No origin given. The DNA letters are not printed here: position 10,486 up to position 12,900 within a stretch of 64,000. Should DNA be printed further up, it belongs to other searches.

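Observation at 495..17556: A 17-kb co-directional envelope operon combining a CPBP protease, heme membrane proteins, three GT-C/YfhO-like modules, a multiheme cytochrome c, FG-GAP/ASPIC lipoproteins and a metalloprotease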

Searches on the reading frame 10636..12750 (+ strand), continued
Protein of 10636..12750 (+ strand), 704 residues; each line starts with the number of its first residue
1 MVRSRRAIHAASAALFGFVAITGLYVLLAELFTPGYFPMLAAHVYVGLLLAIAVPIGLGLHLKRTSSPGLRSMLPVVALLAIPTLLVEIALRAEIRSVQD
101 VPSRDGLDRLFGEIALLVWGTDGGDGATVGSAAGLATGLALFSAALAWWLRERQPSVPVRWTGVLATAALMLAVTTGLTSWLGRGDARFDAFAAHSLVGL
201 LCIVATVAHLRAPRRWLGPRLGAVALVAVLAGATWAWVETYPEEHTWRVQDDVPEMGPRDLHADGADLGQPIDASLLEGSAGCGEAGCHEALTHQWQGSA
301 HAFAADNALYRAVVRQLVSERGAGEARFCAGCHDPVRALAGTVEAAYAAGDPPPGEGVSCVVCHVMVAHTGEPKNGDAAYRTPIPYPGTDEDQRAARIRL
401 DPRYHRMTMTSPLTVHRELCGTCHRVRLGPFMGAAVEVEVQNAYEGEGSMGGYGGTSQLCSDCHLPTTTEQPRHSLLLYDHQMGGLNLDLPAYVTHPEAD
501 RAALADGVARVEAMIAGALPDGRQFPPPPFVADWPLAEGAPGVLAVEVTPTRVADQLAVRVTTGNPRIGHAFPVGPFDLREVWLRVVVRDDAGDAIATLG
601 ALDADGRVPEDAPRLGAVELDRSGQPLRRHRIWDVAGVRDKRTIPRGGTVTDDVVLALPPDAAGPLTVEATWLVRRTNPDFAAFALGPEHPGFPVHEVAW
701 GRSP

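Call 82: search_protein_families(library=ncbifam, proteins=[L014:19083-20153:+, L015:14377-15546:-, L015:15543-16535:-], max_evalue=0.001)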
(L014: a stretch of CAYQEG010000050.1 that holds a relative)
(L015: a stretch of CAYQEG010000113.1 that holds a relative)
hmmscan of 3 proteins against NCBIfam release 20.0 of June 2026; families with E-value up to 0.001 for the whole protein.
L014:19083-20153:+ (356 aa): 35 families (the best 25 are shown)
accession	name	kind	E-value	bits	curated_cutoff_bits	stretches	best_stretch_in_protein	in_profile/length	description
TIGR03962.1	mycofact_rSAM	equivalog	2.3e-19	69.8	265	1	23-340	10-315/339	mycofactocin radical SAM maturase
TIGR04053.2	TIGR04053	equivalog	1.2e-14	54.4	395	1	29-183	12-166/366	TIGR04053 family radical SAM/SPASM domain-containing protein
TIGR04545.1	rSAM_ahbD_hemeb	equivalog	2.1e-14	53.7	500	1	31-191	6-163/339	heme b synthase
TIGR03961.1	rSAM_PTO1314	hypoth_equivalog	2.4e-14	53.4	306.05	1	33-183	31-171/332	PTO1314 family radical SAM protein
TIGR04051.1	rSAM_NirJ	equivalog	2.5e-14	53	515.45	1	34-185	11-158/354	heme d1 biosynthesis radical SAM protein NirJ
TIGR04250.1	SCM_rSAM_ScmE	equivalog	5.1e-14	52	400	1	28-181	6-156/358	SynChlorMet cassette radical SAM/SPASM protein ScmE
TIGR04055.1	rSAM_NirJ2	equivalog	1.7e-13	50.8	500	1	30-169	5-140/326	putative heme d1 biosynthesis radical SAM protein NirJ2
TIGR04546.1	rSAM_ahbC_deAc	equivalog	2.7e-13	49.5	650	1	20-187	38-197/390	12,18-didecarboxysiroheme deacetylase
TIGR04054.1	rSAM_NirJ1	equivalog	3.8e-13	48.8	650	1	29-180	40-187/387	putative heme d1 biosynthesis radical SAM protein NirJ1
TIGR04347.1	pseudo_SAM_Halo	equivalog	4.9e-13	49.1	525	1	19-180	36-189/390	TIGR04347 family pseudo-SAM/SPASM protein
NF049973.1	radical_Rv1681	equivalog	8.2e-13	48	380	1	25-184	72-228/326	Rv1681 family radical SAM protein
TIGR03977.1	rSAM_pair_HxsC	equivalog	3.8e-11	42.4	267.9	1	28-182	28-182/292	His-Xaa-Ser system radical SAM maturase HxsC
TIGR04403.1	rSAM_skfB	equivalog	1.8e-10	40.2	300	1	24-212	103-286/402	sporulation killing factor system radical SAM maturase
TIGR04103.1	rSAM_nif11_3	equivalog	7.6e-10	38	725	1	23-167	7-142/412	nif11-class peptide radical SAM maturase 3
NF045574.1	sacti_mat_StsB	exception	2.3e-09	36.6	625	1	30-181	101-247/466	StsB family radical SAM/SPASM domain sactipeptide maturase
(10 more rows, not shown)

L015:14377-15546:- (389 aa): 46 families (the best 25 are shown)
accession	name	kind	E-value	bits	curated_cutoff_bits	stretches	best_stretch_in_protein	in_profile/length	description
TIGR04545.1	rSAM_ahbD_hemeb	equivalog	6.3e-23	81.7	500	1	55-205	6-163/339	heme b synthase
TIGR04347.1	pseudo_SAM_Halo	equivalog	1.8e-22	80.1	525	1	55-209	44-204/390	TIGR04347 family pseudo-SAM/SPASM protein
TIGR04053.2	TIGR04053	equivalog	1.2e-20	74.1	395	1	55-206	14-175/366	TIGR04053 family radical SAM/SPASM domain-containing protein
TIGR04546.1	rSAM_ahbC_deAc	equivalog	3.4e-20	72.2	650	1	55-208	45-204/390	12,18-didecarboxysiroheme deacetylase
NF045574.1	sacti_mat_StsB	exception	4.8e-20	71.8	625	1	52-206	99-257/466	StsB family radical SAM/SPASM domain sactipeptide maturase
TIGR04303.1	GeoRSP_rSAM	equivalog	1.8e-19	70.5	400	1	52-210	8-170/325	GeoRSP system radical SAM/SPASM protein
TIGR04466.1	rSAM_BlsE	equivalog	2.3e-19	70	400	1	53-208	7-166/327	cytosylglucuronate decarboxylase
TIGR04051.1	rSAM_NirJ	equivalog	2.4e-19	69.5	515.45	1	55-206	8-165/354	heme d1 biosynthesis radical SAM protein NirJ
TIGR04055.1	rSAM_NirJ2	equivalog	1.1e-18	67.9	500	1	55-200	6-157/326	putative heme d1 biosynthesis radical SAM protein NirJ2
TIGR04054.1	rSAM_NirJ1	equivalog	2.8e-18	65.7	650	1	55-208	42-201/387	putative heme d1 biosynthesis radical SAM protein NirJ1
TIGR03962.1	mycofact_rSAM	equivalog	3e-18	66.1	265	1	54-219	17-187/339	mycofactocin radical SAM maturase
TIGR04103.1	rSAM_nif11_3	equivalog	3.1e-18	65.6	725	1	55-227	11-188/412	nif11-class peptide radical SAM maturase 3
TIGR03913.1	rad_SAM_trio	equivalog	3.2e-18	65.4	591.75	1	54-207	24-182/477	GDL motif peptide-associated radical SAM/SPASM maturase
TIGR02668.1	moaA_archaeal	equivalog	1.3e-17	63.7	325.25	1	50-252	11-219/303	GTP 3',8-cyclase MoaA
TIGR04251.1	SCM_rSAM_ScmF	equivalog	2.9e-16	59.8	400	1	49-207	4-171/353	SynChlorMet cassette radical SAM/SPASM protein ScmF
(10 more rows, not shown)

L015:15543-16535:- (330 aa): 56 families (the best 25 are shown)
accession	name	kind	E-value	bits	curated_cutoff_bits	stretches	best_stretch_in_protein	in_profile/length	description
TIGR04347.1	pseudo_SAM_Halo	equivalog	7.8e-21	74.8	525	1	20-229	43-254/390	TIGR04347 family pseudo-SAM/SPASM protein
TIGR02668.1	moaA_archaeal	equivalog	1.4e-20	73.5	325.25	1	13-226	8-223/303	GTP 3',8-cyclase MoaA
TIGR03962.1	mycofact_rSAM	equivalog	3.6e-20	72.4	265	1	17-177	14-178/339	mycofactocin radical SAM maturase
TIGR04545.1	rSAM_ahbD_hemeb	equivalog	2e-18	67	500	1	17-177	2-167/339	heme b synthase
TIGR04055.1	rSAM_NirJ2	equivalog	4.6e-18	65.8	500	1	21-177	6-166/326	putative heme d1 biosynthesis radical SAM protein NirJ2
TIGR04054.1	rSAM_NirJ1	equivalog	8.1e-18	64.2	650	1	19-182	40-207/387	putative heme d1 biosynthesis radical SAM protein NirJ1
TIGR04250.1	SCM_rSAM_ScmE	equivalog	1e-17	64.1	400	1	17-181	5-175/358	SynChlorMet cassette radical SAM/SPASM protein ScmE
TIGR04051.1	rSAM_NirJ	equivalog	1.1e-17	64.1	515.45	1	20-174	7-165/354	heme d1 biosynthesis radical SAM protein NirJ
TIGR04053.2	TIGR04053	equivalog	1.3e-17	64.1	395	1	20-178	13-179/366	TIGR04053 family radical SAM/SPASM domain-containing protein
TIGR04546.1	rSAM_ahbC_deAc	equivalog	2e-17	63.1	650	1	20-182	44-210/390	12,18-didecarboxysiroheme deacetylase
TIGR03961.1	rSAM_PTO1314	hypoth_equivalog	3.2e-16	59.5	306.05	1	23-181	31-186/332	PTO1314 family radical SAM protein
TIGR04251.1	SCM_rSAM_ScmF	equivalog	6.3e-16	58.7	400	1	14-191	3-188/353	SynChlorMet cassette radical SAM/SPASM protein ScmF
TIGR02109.1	PQQ_syn_pqqE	equivalog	8.1e-16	57.9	381.35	1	17-275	9-262/358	pyrroloquinoline quinone biosynthesis protein PqqE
NF050035.1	rSAM_WgK_link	exception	2.3e-15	56.4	650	1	18-162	12-161/367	radical SAM/SPASM peptide maturase WgkB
NF045574.1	sacti_mat_StsB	exception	2.8e-15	56.1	625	1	18-180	99-264/466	StsB family radical SAM/SPASM domain sactipeptide maturase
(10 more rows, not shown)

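Call 91: find_encoding_contigs(protein=P0019, flank=10000, max_places=2)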
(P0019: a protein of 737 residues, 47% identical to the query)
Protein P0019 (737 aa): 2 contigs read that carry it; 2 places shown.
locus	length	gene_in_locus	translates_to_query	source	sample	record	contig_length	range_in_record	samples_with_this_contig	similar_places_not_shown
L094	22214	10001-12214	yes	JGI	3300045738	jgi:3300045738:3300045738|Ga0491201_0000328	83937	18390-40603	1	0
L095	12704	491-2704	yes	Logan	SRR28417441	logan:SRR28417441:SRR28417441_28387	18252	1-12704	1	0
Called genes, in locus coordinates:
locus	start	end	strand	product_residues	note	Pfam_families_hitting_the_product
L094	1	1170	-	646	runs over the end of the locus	-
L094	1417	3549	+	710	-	-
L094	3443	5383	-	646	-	-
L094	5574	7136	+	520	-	-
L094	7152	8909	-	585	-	PF00515:TPR_1 (faint), PF07719:TPR_2 (faint), PF13472:Lipase_GDSL_2, PF13432:TPR_16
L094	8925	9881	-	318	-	-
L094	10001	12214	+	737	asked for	PF13435:Cytochrome_C554 (faint)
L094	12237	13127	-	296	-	-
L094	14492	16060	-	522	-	PF01839:FG-GAP (faint), PF13517:FG-GAP_3, PF07593:UnbV_ASPIC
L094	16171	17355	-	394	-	-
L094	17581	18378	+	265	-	PF05175:MTS, PF05971:Methyltransf_10 (weak), PF06325:PrmA, PF13847:Methyltransf_31 (weak)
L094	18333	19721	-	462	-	PF04055:Radical_SAM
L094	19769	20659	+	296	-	PF00892:EamA, PF03151:TPT (faint), PF00892:EamA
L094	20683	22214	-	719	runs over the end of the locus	-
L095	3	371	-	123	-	?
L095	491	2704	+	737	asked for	PF13435:Cytochrome_C554 (faint)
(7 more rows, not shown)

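Call 95: search_protein_families(library=pfam, proteins=[L030:5484-9065:+, L078:14849-18127:-, L044:5780-7924:+, L069:5112-6893:+, L075:5436-7055:-, L078:6971-8536:-, L028:8665-9213:+, L043:2707-3222:+], max_evalue=0.001)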
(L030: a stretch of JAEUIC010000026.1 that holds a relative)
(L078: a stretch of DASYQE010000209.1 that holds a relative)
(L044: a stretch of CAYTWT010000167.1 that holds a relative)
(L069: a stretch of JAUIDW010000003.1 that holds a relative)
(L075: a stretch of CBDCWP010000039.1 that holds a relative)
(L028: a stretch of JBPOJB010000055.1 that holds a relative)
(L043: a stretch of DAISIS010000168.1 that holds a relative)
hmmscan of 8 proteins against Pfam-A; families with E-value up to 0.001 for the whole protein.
L030:5484-9065:+ (1193 aa): 6 families
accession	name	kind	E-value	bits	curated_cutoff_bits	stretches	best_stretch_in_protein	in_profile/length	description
PF00158.32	Sigma54_activat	-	2.3e-62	210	20.2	1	862-1027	2-167/168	Sigma-54 interaction domain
PF00072.30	Response_reg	-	1.5e-28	99.6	30.2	1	732-841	1-110/111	Response regulator receiver domain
PF25601.1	AAA_lid_14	-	5.3e-19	68.3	27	1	1033-1109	1-74/87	AAA+ ATPase lid domain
PF14532.12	Sigma54_activ_2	-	3.7e-12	47.1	25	1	874-1032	13-138/138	Sigma-54 interaction domain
PF02954.25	HTH_8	-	7.8e-07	29.2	22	1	1136-1171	2-37/42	Bacterial regulatory protein, Fis family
PF07728.20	AAA_5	-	1.6e-06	28.6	22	1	885-1003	2-123/139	AAA domain (dynein-related subfamily)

L078:14849-18127:- (1092 aa): 8 families
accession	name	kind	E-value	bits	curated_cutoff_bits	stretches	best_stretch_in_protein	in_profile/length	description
PF00158.32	Sigma54_activat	-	1.7e-62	210.5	20.2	1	792-958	2-168/168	Sigma-54 interaction domain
PF00072.30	Response_reg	-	1.5e-25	89.9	30.2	1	654-763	1-110/111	Response regulator receiver domain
PF25601.1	AAA_lid_14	-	7.6e-25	87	27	1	963-1033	1-71/87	AAA+ ATPase lid domain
PF14532.12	Sigma54_activ_2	-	2.6e-17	63.8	25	1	793-962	2-138/138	Sigma-54 interaction domain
PF07728.20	AAA_5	-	3.1e-10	40.6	22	1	815-935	2-125/139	AAA domain (dynein-related subfamily)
PF02954.25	HTH_8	-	2.2e-07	30.9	22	1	1068-1090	15-37/42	Bacterial regulatory protein, Fis family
PF01078.27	Mg_chelatase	-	7.7e-06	25.9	20.3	0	873-932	96-157/207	Magnesium chelatase, subunit ChlI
PF00004.35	AAA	-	0.00012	22.9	21.2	1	815-936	1-116/131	ATPase family associated with various cellular activities (AAA)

L044:5780-7924:+ (714 aa): 6 families
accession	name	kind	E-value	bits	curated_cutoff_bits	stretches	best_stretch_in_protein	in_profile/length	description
PF00158.32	Sigma54_activat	-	3.4e-63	212.8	20.2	1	398-565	1-168/168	Sigma-54 interaction domain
PF25601.1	AAA_lid_14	-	1.5e-21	76.4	27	1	570-644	1-79/87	AAA+ ATPase lid domain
PF14532.12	Sigma54_activ_2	-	7.1e-19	68.9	25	1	401-569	3-138/138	Sigma-54 interaction domain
PF02954.25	HTH_8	-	5e-12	45.8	22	1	670-707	5-42/42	Bacterial regulatory protein, Fis family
PF07728.20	AAA_5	-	0.00017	22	22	1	423-534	3-117/139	AAA domain (dynein-related subfamily)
PF07724.20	AAA_2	-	0.00074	20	27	0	421-524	5-109/166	AAA domain (Cdc48 subfamily)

L069:5112-6893:+ (593 aa): 0 families

L075:5436-7055:- (539 aa): 1 family
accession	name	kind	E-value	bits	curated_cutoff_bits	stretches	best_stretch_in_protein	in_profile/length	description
PF04055.27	Radical_SAM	-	3.8e-07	30.9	29.5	1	275-403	10-135/166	Radical SAM superfamily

L078:6971-8536:- (521 aa): 1 family
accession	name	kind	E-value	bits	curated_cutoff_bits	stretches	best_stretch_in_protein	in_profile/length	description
PF04055.27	Radical_SAM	-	1.4e-07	32.3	29.5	1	238-371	10-140/166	Radical SAM superfamily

L028:8665-9213:+ (182 aa): 2 families
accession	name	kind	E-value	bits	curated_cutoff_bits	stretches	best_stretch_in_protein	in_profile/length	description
PF02082.26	Rrf2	-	1.5e-34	119.4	30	1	27-154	2-129/132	Iron-dependent Transcriptional regulator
PF03444.21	HrcA_DNA-bdg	-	0.00091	19.3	21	0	27-91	3-66/79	Winged helix-turn-helix transcription repressor, HrcA DNA-binding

L043:2707-3222:+ (171 aa): 1 family
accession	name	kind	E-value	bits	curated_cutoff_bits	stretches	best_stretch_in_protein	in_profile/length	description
PF02082.26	Rrf2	-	3.5e-34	118.3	30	1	11-138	2-129/132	Iron-dependent Transcriptional regulator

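Call 107: search_solved_structures(query=A1, max_evalue=1, show_alignments=1)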
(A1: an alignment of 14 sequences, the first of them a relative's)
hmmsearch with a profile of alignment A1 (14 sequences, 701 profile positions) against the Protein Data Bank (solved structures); distinct sequences matched with E-value up to 1: 15.
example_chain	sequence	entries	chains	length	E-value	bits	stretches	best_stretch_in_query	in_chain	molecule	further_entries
5ze8_A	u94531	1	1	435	2e-09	39.5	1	275-364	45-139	cytochrome c552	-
6v59_A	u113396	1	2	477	0.044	15.2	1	319-342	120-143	Di-haem cytochrome c peroxidase family protein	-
6nx0_A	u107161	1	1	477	0.044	15.2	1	319-342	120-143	Di-haem cytochrome c peroxidase family protein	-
1ogy_B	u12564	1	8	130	0.056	14.9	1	406-466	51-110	DIHEME CYTOCHROME C NAPB MOLECULE: NITRATE REDUCTASE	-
3rn1_A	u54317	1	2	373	0.11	13.9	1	316-333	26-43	Methylamine utilization protein MauG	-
3rn0_A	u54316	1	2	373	0.11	13.9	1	316-333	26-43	Methylamine utilization protein MauG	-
4y5r_A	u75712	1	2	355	0.13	13.6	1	316-333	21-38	Methylamine utilization protein MauG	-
3rlm_A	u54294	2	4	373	0.13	13.6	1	316-333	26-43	Methylamine utilization protein MauG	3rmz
4o1q_A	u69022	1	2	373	0.14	13.5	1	316-333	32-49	Methylamine utilization protein MauG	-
3sjl_A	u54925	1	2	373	0.15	13.5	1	316-333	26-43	Methylamine utilization protein mauG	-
3svw_A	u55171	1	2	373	0.15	13.5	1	316-333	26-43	Methylamine utilization protein MauG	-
4l1q_A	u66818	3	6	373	0.15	13.5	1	316-333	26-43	Methylamine utilization protein MauG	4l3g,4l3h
3orv_A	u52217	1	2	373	0.15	13.5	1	316-333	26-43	Methylamine utilization protein mauG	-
3sle_A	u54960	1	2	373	0.15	13.5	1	316-333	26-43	Methylamine utilization protein MauG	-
3l4m_A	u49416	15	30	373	0.15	13.5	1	316-333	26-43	Methylamine utilization protein mauG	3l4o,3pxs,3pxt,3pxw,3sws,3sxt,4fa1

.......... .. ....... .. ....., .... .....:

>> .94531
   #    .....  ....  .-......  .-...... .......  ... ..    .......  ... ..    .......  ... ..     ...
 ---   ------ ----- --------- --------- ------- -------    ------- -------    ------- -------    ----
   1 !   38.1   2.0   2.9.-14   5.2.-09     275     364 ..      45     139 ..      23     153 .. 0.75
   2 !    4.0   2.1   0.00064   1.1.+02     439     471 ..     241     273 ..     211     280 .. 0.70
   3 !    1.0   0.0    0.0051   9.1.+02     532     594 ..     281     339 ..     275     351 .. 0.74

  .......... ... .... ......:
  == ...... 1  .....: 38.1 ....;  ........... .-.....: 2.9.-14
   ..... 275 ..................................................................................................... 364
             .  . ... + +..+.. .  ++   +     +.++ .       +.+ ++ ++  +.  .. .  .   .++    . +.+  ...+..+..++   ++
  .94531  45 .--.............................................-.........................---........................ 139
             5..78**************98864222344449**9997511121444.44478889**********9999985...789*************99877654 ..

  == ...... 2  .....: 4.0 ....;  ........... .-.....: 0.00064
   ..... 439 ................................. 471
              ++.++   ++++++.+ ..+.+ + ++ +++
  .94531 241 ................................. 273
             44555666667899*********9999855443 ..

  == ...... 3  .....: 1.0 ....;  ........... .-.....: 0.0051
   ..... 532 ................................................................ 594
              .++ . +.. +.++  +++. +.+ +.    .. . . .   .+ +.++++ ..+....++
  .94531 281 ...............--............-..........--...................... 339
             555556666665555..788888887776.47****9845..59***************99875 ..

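Call 118: find_encoding_contigs(protein=P0014, flank=10000, max_places=2)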
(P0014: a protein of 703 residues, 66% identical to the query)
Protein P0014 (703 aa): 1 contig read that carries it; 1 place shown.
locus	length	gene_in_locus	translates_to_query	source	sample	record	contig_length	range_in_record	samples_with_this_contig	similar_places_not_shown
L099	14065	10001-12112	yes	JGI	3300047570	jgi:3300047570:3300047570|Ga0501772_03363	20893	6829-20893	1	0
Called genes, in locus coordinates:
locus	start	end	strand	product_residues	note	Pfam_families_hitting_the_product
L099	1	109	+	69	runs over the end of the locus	PF07311:Dodecin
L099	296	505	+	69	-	-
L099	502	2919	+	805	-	-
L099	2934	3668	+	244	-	PF01794:Ferric_reduct (weak)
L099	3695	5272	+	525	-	PF01839:FG-GAP (faint), PF13517:FG-GAP_3, PF07593:UnbV_ASPIC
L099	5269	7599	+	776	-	-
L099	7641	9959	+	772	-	-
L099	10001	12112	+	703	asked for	PF13435:Cytochrome_C554 (faint)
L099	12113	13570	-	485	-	-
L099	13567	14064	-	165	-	?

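Call 119: find_encoding_contigs(protein=P0020, flank=10000, max_places=2)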
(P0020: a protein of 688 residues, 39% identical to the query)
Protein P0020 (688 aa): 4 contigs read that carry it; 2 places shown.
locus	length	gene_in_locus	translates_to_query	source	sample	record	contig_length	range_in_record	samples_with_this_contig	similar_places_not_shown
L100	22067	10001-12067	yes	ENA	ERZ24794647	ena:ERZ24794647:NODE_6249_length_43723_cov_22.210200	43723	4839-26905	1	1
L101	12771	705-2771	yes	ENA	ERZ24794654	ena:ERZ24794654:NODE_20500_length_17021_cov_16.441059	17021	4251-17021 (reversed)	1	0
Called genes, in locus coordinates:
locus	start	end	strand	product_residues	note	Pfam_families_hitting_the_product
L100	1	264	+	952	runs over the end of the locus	PF00884:Sulfatase, PF01663:Phosphodiest (faint)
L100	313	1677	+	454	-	PF02667:SCFA_trans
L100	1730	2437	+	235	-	PF01144:CoA_trans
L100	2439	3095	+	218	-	PF01144:CoA_trans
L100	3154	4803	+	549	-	-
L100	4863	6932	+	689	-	PF00512:HisKA (faint), PF13426:PAS_9 (weak), PF02518:HATPase_c, PF00072:Response_reg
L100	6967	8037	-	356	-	-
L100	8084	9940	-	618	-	-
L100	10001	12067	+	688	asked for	-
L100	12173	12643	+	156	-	PF01957:NfeD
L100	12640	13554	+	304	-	PF01145:Band_7, PF16200:Band_7_C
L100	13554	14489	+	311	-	PF01145:Band_7, PF16200:Band_7_C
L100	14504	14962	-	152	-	PF01292:Ni_hydr_CYTB (faint)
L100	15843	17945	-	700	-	-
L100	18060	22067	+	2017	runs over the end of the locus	PF11617:Cu-binding_MopE, PF01839:FG-GAP, PF11617:Cu-binding_MopE, PF13517:FG-GAP_3 (weak), PF11617:Cu-binding_MopE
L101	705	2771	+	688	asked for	-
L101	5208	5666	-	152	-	PF01292:Ni_hydr_CYTB (faint)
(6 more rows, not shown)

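Call 122: search_protein_families(library=pfam, proteins=[L099:5269-7599:+, L099:7641-9959:+, L094:1417-3549:+], max_evalue=5)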
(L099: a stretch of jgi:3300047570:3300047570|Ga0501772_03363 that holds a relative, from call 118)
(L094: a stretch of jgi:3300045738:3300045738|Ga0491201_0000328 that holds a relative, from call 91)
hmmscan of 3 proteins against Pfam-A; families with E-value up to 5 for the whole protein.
L099:5269-7599:+ (776 aa): 1 family
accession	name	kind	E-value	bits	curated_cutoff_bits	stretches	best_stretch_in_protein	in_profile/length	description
PF19510.5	DUF6044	-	0.12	11.2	27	1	86-232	81-222/564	Protein of unknown function (DUF6044)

L099:7641-9959:+ (772 aa): 0 families

L094:1417-3549:+ (710 aa): 0 families
